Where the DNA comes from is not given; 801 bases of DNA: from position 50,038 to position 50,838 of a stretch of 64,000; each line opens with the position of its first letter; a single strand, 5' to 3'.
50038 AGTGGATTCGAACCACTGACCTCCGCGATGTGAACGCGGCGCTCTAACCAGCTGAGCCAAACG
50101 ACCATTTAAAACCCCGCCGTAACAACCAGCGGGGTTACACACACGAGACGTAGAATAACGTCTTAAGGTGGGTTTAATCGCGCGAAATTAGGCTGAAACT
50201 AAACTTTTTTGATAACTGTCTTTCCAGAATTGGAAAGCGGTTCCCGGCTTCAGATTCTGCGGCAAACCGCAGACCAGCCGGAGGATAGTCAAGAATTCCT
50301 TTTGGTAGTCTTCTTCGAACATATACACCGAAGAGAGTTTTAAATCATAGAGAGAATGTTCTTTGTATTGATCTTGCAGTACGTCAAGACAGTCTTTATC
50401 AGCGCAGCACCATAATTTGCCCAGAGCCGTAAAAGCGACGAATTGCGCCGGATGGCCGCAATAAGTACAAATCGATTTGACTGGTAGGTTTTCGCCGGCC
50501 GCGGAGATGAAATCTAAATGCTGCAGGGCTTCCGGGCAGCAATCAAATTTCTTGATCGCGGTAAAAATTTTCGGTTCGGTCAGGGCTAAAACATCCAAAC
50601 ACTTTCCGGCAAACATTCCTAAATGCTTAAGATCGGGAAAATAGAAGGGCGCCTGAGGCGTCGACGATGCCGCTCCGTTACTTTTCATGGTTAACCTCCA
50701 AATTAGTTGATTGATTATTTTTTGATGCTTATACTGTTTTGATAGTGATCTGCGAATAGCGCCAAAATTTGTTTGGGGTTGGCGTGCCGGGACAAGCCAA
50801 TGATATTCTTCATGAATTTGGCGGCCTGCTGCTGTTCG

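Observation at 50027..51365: Two tandem Cys-rich paralogues of unknown function embedded between two co-oriented tRNA genes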

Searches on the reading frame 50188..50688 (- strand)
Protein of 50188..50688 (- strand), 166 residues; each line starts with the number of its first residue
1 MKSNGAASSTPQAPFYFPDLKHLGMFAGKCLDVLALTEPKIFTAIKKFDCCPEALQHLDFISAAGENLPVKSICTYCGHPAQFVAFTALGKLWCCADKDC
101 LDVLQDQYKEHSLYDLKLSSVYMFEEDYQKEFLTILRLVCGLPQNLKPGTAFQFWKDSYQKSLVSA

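Call 5: search_protein_families(library=pfam, proteins=[window:50191-50688:-], max_evalue=10)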
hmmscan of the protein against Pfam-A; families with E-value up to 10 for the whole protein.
seq(166 aa): 0 families

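Call 6: search_protein_families(library=padloc, proteins=[window:50191-50688:-], max_evalue=10)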
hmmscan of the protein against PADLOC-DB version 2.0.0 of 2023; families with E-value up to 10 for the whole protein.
seq(166 aa): 0 families

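Call 7: search_protein_families(library=phrogs, proteins=[window:50191-50688:-], max_evalue=10)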
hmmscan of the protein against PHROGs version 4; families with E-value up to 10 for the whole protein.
seq(166 aa): 0 families
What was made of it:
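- No PADLOC or PHROGs hit (calls 6, 7).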

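Call 8: find_homologous_proteins(query=window:50191-50688:-, max_evalue=0.01)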
Query seq(166 aa) (166 aa): 1 proteins with E <= 0.01 among 38 candidates.
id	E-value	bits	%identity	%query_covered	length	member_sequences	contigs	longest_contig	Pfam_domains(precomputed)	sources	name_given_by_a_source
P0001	3.2e-110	384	100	100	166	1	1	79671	-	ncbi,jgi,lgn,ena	ncbi:MAG: hypothetical protein WC453_03370 [Patescibacteria group bacterium]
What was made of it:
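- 50188..50688 (-): Copy 2 (166 aa, pI 6.1), a divergent paralogue with a short Gly/Ala/Ser-rich N-terminal extension. SD GGAGG at 50695-50699. Matches WC453_03370 (call 8).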

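Call 15: search_solved_structures(query=A1, max_evalue=10)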
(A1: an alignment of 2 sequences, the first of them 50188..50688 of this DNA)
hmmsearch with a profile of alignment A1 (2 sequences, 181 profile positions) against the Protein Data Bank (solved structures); distinct sequences matched with E-value up to 10: 2.
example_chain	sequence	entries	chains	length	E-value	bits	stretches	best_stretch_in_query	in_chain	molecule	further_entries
1b85_A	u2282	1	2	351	1.4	12.5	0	87-110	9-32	Ligninase H8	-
1b80_A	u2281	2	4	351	2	11.9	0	87-110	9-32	PROTEIN (RECOMBINANT LIGNIN PEROXIDASE H8) | PROTEIN (LIGNIN PEROXIDASE)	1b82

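Call 16: search_protein_families(library=ncbifam, proteins=[window:50188-50688:-], max_evalue=10)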
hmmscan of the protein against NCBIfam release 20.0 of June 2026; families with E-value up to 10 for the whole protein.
window:50188-50688:- (166 aa): 0 families

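Call 21: search_protein_representatives(alignment_id=A1)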
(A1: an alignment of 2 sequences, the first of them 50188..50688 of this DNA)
Query: 2 sequences, 181 profile positions. Proteins with E-value up to 0.001 (for the whole library): 96; up to 1e-10: 15; up to 1e-30: 3. The best 96 are listed.
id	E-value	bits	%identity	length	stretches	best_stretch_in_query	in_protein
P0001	2.6e-85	301.6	-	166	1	1-180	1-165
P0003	1.2e-38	149.6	-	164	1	9-179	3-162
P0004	5.6e-32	127.8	-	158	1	8-173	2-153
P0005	4.3e-26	108.6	-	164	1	10-179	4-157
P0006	1.0e-19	87.9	-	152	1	31-175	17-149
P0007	2.2e-17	80.3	-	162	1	8-175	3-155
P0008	5.1e-17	79.1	-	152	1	30-175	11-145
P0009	2.3e-14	70.4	-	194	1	5-172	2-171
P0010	2.9e-14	70.1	-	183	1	10-174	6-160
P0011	3.1e-14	70.0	-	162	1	11-170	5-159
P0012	9.0e-14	68.5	-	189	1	8-171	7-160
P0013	9.5e-13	65.2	-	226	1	8-177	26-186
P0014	8.1e-12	62.1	-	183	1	11-170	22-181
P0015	8.5e-12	62.1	-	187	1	5-176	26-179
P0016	8.3e-11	58.9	-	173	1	10-170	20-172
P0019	2.1e-10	57.5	-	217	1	10-175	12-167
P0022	8.9e-10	55.5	-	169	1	10-171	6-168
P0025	2.0e-09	54.4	-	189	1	10-171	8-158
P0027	6.0e-09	52.8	-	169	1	11-171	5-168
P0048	4.5e-07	46.7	-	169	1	13-166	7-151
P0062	5.6e-06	43.1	-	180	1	24-169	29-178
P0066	1.5e-05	41.8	-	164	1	11-160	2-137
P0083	1.4e-04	38.6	-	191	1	10-176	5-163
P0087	2.3e-04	37.9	-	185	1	22-164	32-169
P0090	3.0e-04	37.5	-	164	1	23-170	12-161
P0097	7.7e-04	36.1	-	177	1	11-171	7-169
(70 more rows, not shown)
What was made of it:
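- Reality and conservation: 96 cluster representatives, all about 160-220 aa with full-length matches (call 21).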

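Call 25: find_homologous_proteins(query=A2, max_evalue=0.001)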
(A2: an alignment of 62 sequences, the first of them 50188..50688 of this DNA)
Query A2 (62 sequences) (166 aa, profile of the alignment): 11 proteins with E <= 0.001 among 2704 candidates.
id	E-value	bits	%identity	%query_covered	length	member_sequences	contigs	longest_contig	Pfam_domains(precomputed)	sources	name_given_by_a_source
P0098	7.2e-43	164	27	89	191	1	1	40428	-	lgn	-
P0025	1.2e-41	160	22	67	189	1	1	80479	-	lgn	-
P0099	2.5e-41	159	19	92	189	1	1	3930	-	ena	-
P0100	8.5e-41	157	28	64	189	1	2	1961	-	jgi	jgi:hypothetical protein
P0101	2.9e-38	149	23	78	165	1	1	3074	-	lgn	-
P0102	4.4e-38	149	29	61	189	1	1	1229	-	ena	-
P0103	5.1e-37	145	24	42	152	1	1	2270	-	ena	-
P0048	2.5e-36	143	24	78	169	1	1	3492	-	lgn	-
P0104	3.4e-35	139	20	79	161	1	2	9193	PF20600.4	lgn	-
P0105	7.1e-35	138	31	32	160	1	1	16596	-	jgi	jgi:hypothetical protein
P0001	1.5e-28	118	100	100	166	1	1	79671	-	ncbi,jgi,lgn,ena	ncbi:MAG: hypothetical protein WC453_03370 [Patescibacteria group bacterium]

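Call 26: search_protein_families(library=pfam, alignment_id=A2, max_evalue=1)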
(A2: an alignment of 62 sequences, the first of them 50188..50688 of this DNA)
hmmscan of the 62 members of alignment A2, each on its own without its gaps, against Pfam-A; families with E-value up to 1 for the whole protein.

A. member 1, window:50188-50688:- (166 aa): 0 families

B. families by the number of members that match (of 62 scanned): 51 families (the first 25 are shown)
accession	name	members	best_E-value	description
PF16761.10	Clr2_transil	4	0.0046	Transcription-silencing protein, cryptic loci regulator Clr2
PF14354.12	Lar_restr_allev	3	0.008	Restriction alleviation protein Lar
PF02701.20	Zn_ribbon_Dof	3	0.05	Dof domain, zinc finger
PF09069.17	EF-hand_3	3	0.096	EF-hand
PF08394.17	Arc_trans_TRASH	2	0.007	Archaeal TRASH domain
PF21957.2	Zn_ribbon_16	2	0.038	Zinc beta-ribbon finger, putative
PF07800.18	DUF1644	2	0.081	Protein of unknown function (DUF1644)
PF02748.20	PyrI_C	1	0.0091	Aspartate carbamoyltransferase regulatory chain, metal binding domain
PF18319.7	Zn_ribbon_PriA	1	0.013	PriA DNA helicase Cys-rich region (CRR) domain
PF22441.2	CLIC-like_N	1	0.014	CLIC-like N-terminal domain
PF20728.2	Nairovirus_NSm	1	0.018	Nairovirus NSm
PF10601.15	zf-LITAF-like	1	0.019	LITAF-like zinc ribbon domain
PF12412.13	DUF3667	1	0.019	Protein of unknown function (DUF3667)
PF04494.20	TFIID_NTD2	1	0.02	WD40 associated region in TFIID subunit, NTD2 domain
PF16002.10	Headcase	1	0.029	Headcase protein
PF20600.3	ExoX-like_C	1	0.03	Exodeoxyribonuclease X-like C-terminal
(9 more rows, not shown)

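Call 27: predict_structure(alignment_id=A1)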
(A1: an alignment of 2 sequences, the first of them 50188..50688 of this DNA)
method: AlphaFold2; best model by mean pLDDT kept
length: 166 residues; sequences in the alignment: 2
mean_pLDDT: 65.4   pTM: 0.58
mean pLDDT of the five models: 65.4, 48.8, 48.1, 45.2, 41.3
residues with pLDDT >= 90: 0; 70-90: 57; 50-70: 88; < 50: 21
segments of 3 or more residues with pLDDT < 50: 1-12, 22-25
pLDDT, mean of each block of 10 residues (from residue 1): 38 49 58 73 61 67 68 80 76 83 77 67 62 63 66 64 54
secondary structure, 60 per line:
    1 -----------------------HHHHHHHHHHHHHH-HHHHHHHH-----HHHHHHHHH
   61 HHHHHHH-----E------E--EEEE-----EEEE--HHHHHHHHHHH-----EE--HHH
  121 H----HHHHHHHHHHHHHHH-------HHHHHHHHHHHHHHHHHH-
elements in order: H24-37 H39-46 H52-67 E83-86 E92-95 H98-108 H118-121 H126-140 H148-165
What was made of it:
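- Tried and rejected: The first structure prediction, from the 2-sequence alignment, was poor (pLDDT 65, call 27) and was not used.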

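Call 31: find_encoding_contigs(protein=P0025, flank=6000, max_places=3)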
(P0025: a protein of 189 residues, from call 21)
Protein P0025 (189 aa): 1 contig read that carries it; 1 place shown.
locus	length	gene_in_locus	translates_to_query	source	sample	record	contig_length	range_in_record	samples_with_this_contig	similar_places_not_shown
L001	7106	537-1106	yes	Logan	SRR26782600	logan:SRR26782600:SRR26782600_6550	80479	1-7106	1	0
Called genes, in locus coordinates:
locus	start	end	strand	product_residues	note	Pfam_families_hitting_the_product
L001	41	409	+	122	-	-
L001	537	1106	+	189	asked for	-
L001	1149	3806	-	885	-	PF00690:Cation_ATPase_N, PF00122:E1-E2_ATPase, PF00702:Hydrolase, PF13246:Cation_ATPase, PF08282:Hydrolase_3 (weak), PF00689:Cation_ATPase_C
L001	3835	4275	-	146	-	PF01047:MarR, PF12802:MarR_2, PF13463:HTH_27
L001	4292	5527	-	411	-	PF12704:MacB_PCD, PF02687:FtsX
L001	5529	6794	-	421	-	PF12704:MacB_PCD, PF02687:FtsX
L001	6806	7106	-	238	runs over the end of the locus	PF00005:ABC_tran, PF02463:SMC_N, PF13304:AAA_21 (faint)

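Call 32: find_encoding_contigs(protein=P0098, flank=6000, max_places=3)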
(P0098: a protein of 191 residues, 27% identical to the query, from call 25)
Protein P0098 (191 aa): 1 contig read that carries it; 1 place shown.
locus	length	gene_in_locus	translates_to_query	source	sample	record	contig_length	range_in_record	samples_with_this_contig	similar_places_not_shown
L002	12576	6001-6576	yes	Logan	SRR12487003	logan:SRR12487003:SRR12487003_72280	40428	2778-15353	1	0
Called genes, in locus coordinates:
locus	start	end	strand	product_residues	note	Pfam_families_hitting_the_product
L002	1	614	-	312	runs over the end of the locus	PF01297:ZnuA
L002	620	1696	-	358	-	PF00149:Metallophos, PF12850:Metallophos_2 (faint)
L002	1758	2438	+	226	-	PF00072:Response_reg, PF00486:Trans_reg_C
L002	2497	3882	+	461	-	PF02518:HATPase_c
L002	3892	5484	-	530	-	PF28550:DUF8436, PF00890:FAD_binding_2 (faint), PF01266:DAO (faint), PF03486:HI0933_like, PF07992:Pyr_redox_2 (faint), PF13450:NAD_binding_8 (faint), PF13738:Pyr_redox_3 (faint), PF21688:FAD-depend_C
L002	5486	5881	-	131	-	PF03073:TspO_MBR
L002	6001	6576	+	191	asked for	-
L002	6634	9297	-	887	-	PF00690:Cation_ATPase_N, PF00122:E1-E2_ATPase, PF00702:Hydrolase, PF13246:Cation_ATPase, PF08282:Hydrolase_3 (weak), PF00689:Cation_ATPase_C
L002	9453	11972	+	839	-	PF00690:Cation_ATPase_N, PF00122:E1-E2_ATPase, PF00702:Hydrolase, PF13246:Cation_ATPase, PF00689:Cation_ATPase_C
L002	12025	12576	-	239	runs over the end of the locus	PF04402:SIMPL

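Call 33: find_encoding_contigs(protein=P0105, flank=6000, max_places=3)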
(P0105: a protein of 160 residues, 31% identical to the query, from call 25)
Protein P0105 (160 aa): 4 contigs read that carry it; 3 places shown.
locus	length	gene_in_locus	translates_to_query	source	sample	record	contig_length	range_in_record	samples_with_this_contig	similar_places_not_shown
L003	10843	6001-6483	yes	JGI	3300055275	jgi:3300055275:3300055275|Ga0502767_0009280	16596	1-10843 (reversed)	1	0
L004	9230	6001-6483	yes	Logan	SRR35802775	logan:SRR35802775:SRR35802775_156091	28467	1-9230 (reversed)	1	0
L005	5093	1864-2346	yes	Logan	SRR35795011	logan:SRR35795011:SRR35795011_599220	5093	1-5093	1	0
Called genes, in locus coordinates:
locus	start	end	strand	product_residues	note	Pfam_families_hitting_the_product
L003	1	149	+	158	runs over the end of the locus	PF01327:Pep_deformylase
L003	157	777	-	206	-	PF09335:VTT_dom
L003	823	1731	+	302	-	PF00551:Formyl_trans_N, PF02911:Formyl_trans_C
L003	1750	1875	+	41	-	-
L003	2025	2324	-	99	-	-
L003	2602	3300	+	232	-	-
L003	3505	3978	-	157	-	-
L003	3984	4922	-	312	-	PF02661:Fic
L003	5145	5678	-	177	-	PF00293:NUDIX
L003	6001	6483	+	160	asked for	-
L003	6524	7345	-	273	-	PF01113:DapB_N, PF05173:DapB_C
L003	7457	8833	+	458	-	PF00753:Lactamase_B, PF23023:Anti-Pycsar_Apyc1 (weak), PF12706:Lactamase_B_2, PF16661:Lactamase_B_6, PF10996:Beta-Casp, PF07521:RMMBL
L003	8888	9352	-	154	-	PF07963:N_methyl (weak)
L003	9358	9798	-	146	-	PF07963:N_methyl (weak)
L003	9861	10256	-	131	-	-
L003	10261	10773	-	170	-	PF07963:N_methyl (weak)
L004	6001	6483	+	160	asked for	-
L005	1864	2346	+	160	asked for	-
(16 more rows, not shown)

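Call 35: predict_structure(alignment_id=A2)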
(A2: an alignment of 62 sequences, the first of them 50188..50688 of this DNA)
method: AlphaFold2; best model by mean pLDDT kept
length: 166 residues; sequences in the alignment: 62
mean_pLDDT: 92.8   pTM: 0.86
mean pLDDT of the five models: 92.8, 92.1, 91.5, 91.4, 91.1
residues with pLDDT >= 90: 140; 70-90: 19; 50-70: 5; < 50: 2
segments of 3 or more residues with pLDDT < 50: none
pLDDT, mean of each block of 10 residues (from residue 1): 65 94 89 96 88 94 96 97 94 96 94 96 95 97 97 97 90
secondary structure, 60 per line:
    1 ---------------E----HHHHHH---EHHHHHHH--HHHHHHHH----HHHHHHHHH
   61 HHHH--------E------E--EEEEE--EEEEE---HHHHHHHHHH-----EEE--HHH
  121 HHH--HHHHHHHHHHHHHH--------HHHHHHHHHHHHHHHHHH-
elements in order: H21-26 H31-37 H40-47 H52-64 E83-87 E90-94 H98-107 E113-115 H118-123 H126-139 H148-165
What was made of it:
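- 50188..50688 (-): AlphaFold pLDDT 92.8, pTM 0.86 (call 35).
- On Cys4 zinc ribbon / treble-clef zinc finger: AlphaFold models a beta-hairpin and helix at residues 72-107 (call 35).
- The AlphaFold model has pLDDT 92.8 and pTM 0.86 (call 35). Their C-termini are modelled as part of the last helix (call 35), so clamp tethering is shown by motif only for other subfamilies.
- Tried and rejected: Rejected on family conservation and the confident fold (calls 21, 35).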

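Call 40: fold_search(model_id=the predicted structure, library=pdb)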
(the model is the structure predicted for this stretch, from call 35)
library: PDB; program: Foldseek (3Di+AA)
matches with E <= 10: 128; with E <= 0.001: 0
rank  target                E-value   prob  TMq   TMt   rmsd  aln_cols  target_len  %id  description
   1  9en0_A                7.7e-01  0.03  0.13  0.05  14.4       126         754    9  KOD-H4 DNA polymerase mutant in a unproductive binary complex with DNA:DNA containing six HNA nucleotides (released 2025-09-24)
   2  4ez4_A                1.0e+00  0.12  0.20  0.09  12.2       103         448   10  free KDM6B structure (released 2012-08-08)
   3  4ez4_B                1.2e+00  0.12  0.21  0.09  12.1       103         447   10  free KDM6B structure (released 2012-08-08)
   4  5g0f                  1.4e+00  0.18  0.22  0.32  10.7        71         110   17  Crystal structure of Danio rerio HDAC6 ZnF-UBP domain (released 2016-07-27)
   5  4eyu_B                1.5e+00  0.08  0.22  0.09  13.7       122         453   12  The free structure of the mouse C-terminal domain of KDM6B (released 2012-08-08)
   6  2m13_MODEL_1_A        1.8e+00  0.47  0.24  0.54   2.8        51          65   20  The ZZ domain of cytoplasmic polyadenylation element binding protein 1 (CPEB1) (released 2013-04-03)
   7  2jve_MODEL_1_A        1.8e+00  0.20  0.16  0.31   3.4        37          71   11  Solution structure of the extracellular domain of Prod1, a protein implicated in proximodistal identity during (released 2008-09-30)
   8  4eyu_A                1.8e+00  0.08  0.21  0.09  13.3       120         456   11  The free structure of the mouse C-terminal domain of KDM6B (released 2012-08-08)
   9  3ztg_MODEL_1_A        1.8e+00  0.07  0.17  0.27  11.8        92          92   10  Solution structure of the RING finger-like domain of Retinoblastoma Binding Protein-6 (RBBP6) (released 2011-12-07)
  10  2qpo_B                1.9e+00  0.21  0.16  0.18   2.7        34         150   24  Thermotoga Maritima Thymidine Kinase in the apo form (released 2007-10-16)
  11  2hdp_MODEL_1_A        2.3e+00  0.10  0.16  0.33   4.0        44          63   25  Solution Structure of Hdm2 RING Finger Domain (released 2006-11-21)
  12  6ifl_A                2.3e+00  0.02  0.16  0.05  16.0       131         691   12  Cryo-EM structure of type III-A Csm-NTR complex (released 2018-12-12)
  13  4ahc_B                2.5e+00  0.02  0.13  0.04  15.1       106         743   10  Crystal Structure of an Evolved Replicating DNA Polymerase (released 2012-03-07)
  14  4wz2_C                2.6e+00  0.11  0.19  0.36   5.7        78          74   10  Crystal structure of U-box 2 of LubX / LegU2 / Lpp2887 from Legionella pneumophila str. Paris, Ile175Met mutant (released 2015-01-28)
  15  2d8v_MODEL_1_A        2.8e+00  0.20  0.21  0.44   5.7        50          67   24  Solution structure of the B-box domain of the zinc finger FYVE domain-containing protein 19 from Mus musculus (released 2006-06-08)
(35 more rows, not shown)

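Call 41: fold_search(model_id=the predicted structure, library=viral)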
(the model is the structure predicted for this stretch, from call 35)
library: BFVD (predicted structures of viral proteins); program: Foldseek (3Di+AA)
matches with E <= 10: 280; with E <= 0.001: 0
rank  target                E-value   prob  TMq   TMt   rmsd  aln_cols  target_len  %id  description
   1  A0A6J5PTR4            8.9e-02  0.97  0.20  0.31   2.9        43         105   28  DUF7455 domain-containing protein [uncultured Caudovirales phage]
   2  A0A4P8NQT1            8.9e-02  0.20  0.18  0.21  12.4       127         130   11  (no name in the UniProt tables at hand)
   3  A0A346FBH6            1.6e-01  0.97  0.24  0.40   3.1        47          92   13  (no name in the UniProt tables at hand)
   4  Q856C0                1.6e-01  0.91  0.24  0.54   4.9        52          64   13  DUF7455 domain-containing protein [Mycobacterium phage Barnyard]
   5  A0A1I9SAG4            1.6e-01  0.90  0.22  0.38   4.4        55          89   22  DUF7455 domain-containing protein [Rhodococcus phage Weasels2]
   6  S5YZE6                1.8e-01  0.98  0.24  0.60   2.0        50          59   20  DUF7455 domain-containing protein [Mycobacterium phage Dylan]
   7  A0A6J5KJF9            2.1e-01  0.97  0.24  0.52   2.8        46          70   20  DUF7455 domain-containing protein [uncultured Caudovirales phage]
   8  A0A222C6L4            2.1e-01  0.11  0.18  0.09  17.6       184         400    9  Polyprotein (Fragment) [Sacbrood virus]
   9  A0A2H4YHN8            2.4e-01  0.63  0.22  0.45   4.7        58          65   19  (no name in the UniProt tables at hand)
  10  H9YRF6                2.5e-01  0.94  0.23  0.53   2.3        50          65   12  (no name in the UniProt tables at hand)
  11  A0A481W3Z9            2.7e-01  0.84  0.21  0.34   2.9        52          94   23  (no name in the UniProt tables at hand)
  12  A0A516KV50            3.2e-01  0.21  0.20  0.31   5.4        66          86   15  Uncharacterized protein [Microbacterium phage FuzzBuster]
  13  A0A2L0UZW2            4.1e-01  0.82  0.19  0.54   2.4        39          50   26  Uncharacterized protein [Agrobacterium phage Atu_ph07]
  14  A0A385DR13            4.4e-01  0.77  0.21  0.15   3.4        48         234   23  Uncharacterized protein [Streptomyces phage Hank144]
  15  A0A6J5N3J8            4.7e-01  0.77  0.21  0.55   3.7        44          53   18  DUF7455 domain-containing protein [uncultured Caudovirales phage]
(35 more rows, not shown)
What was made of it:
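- On Cys4 zinc ribbon / treble-clef zinc finger: Foldseek partial matches to DUF7455, ZZ, B-box and RING fingers cover 40-55 residues (calls 40, 41).
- Weak Foldseek similarity of the zinc ribbon to phage DUF7455 proteins (call 41).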

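Call 45: search_solved_structures(query=A2, max_evalue=10, show_alignments=3)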
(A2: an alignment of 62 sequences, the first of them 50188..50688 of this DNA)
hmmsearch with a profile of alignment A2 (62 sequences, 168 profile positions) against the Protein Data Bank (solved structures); distinct sequences matched with E-value up to 10: 13.
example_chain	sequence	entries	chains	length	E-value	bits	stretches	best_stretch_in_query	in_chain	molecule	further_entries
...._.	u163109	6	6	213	0.038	17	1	54-110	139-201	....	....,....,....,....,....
4e4b_A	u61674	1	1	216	0.04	17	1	54-110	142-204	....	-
4adn_A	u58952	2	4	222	0.042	16.9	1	54-110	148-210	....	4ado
2mzw_B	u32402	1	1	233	0.046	16.7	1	54-110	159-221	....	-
5bjw_A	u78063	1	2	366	0.48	13.4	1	66-117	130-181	WlaL protein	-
7tbl_k1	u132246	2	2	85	0.5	13.4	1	23-67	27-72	NUP62 CCS1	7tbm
8eug_K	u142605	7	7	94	0.56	13.2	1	68-110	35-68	60S ribosomal protein L43-A | Large ribosomal subunit protein eL43A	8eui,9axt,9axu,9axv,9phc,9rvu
5bju_A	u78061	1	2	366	0.71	12.9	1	66-117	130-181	WlaL protein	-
5bjv_A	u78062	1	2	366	0.98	12.4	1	66-117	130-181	WlaL protein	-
4v4n_Ai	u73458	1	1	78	1.1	12.3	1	63-84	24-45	50S ribosomal protein L37AE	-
5h1x_A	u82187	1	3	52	1.2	12.2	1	29-67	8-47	Nuclear pore glycoprotein p62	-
4v6u_Bi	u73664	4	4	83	1.3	12.1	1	63-84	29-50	50S ribosomal protein L37Ae | Large ribosomal subunit protein eL43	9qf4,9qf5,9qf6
8fbk_A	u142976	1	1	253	5.5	10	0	132-164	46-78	KWOCA_65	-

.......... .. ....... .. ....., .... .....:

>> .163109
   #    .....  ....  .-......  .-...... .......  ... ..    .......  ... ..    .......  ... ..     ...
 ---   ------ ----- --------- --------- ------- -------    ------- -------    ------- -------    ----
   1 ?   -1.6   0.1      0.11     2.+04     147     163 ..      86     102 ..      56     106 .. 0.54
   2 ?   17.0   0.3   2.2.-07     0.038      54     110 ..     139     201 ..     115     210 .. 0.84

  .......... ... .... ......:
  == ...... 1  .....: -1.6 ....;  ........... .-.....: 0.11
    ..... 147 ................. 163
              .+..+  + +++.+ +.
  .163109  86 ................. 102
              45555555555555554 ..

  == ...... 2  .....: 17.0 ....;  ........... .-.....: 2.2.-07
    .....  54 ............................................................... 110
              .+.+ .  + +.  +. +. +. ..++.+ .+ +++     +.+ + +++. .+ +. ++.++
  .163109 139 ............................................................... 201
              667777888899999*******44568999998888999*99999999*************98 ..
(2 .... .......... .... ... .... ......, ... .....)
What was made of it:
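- Closest known: FusB/FusC. Same: Profile hit E=0.04 (call 45).
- Tried and rejected: It was raised by a PDB profile hit (E=0.04, call 45).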

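Call 47: find_encoding_contigs(protein=P0003, flank=6000, max_places=4)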
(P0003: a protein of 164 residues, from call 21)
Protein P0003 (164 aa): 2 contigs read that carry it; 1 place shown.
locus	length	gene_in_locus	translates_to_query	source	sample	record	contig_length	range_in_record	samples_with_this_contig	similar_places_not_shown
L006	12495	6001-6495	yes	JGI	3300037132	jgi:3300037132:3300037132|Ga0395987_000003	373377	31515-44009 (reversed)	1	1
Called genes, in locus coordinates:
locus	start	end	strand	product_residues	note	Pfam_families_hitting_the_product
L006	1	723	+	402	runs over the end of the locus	PF05496:RuvB_N, PF00004:AAA, PF07728:AAA_5 (weak), PF13173:AAA_14 (weak), PF16193:AAA_assoc_2, PF12002:MgsA_C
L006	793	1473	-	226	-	PF00072:Response_reg, PF00486:Trans_reg_C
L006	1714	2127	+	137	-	-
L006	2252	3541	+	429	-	PF13393:tRNA-synt_His, PF00587:tRNA-synt_2b (weak), PF03129:HGTP_anticodon (weak)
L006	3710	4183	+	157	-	-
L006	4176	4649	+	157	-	-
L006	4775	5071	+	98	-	-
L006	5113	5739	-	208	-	PF01351:RNase_HII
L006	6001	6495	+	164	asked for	-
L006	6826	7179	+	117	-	PF04020:Phage_holin_4_2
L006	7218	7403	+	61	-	-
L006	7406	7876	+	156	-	PF10648:Gmad2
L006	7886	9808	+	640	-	PF18884:TSP3_bac (weak)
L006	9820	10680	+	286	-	-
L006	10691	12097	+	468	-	PF01406:tRNA-synt_1e, PF23493:CysS_C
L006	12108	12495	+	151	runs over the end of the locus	PF00814:TsaD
